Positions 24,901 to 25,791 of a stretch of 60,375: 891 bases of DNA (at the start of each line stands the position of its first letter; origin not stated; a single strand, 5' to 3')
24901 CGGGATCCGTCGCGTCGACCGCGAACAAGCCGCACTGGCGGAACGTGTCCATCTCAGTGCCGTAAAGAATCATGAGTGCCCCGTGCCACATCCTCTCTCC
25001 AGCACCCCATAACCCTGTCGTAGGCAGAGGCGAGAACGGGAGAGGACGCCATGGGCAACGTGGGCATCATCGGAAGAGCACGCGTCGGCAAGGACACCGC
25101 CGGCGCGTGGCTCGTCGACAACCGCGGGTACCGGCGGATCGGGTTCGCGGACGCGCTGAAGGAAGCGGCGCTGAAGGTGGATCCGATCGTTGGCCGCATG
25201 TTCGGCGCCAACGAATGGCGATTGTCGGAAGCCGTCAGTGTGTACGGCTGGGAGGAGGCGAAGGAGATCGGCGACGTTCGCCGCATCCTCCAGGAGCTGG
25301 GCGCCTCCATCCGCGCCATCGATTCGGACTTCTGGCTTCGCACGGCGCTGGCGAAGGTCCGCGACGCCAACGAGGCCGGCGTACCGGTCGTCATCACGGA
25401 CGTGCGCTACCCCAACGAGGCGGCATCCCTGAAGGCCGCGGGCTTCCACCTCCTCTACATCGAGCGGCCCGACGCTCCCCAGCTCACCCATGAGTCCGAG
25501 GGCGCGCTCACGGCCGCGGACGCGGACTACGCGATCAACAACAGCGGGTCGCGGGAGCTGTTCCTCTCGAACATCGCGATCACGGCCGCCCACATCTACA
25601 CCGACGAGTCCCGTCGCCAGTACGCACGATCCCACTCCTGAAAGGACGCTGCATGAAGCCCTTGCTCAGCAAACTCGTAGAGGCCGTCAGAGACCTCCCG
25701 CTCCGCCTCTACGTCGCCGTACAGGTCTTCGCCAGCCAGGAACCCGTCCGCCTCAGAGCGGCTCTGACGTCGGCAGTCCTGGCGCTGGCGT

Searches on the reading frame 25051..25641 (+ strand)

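Call 76: search_protein_families(library=pfam, proteins=[window:25051-25641:+], max_evalue=0.01)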
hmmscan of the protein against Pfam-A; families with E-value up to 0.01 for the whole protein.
window:25051-25641:+ (196 aa): 1 family
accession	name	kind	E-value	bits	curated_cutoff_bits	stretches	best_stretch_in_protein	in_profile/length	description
PF21448.3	DNMK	-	1.4e-16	61.3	27.1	1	75-170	129-228/232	Deoxynucleotide monophosphate kinase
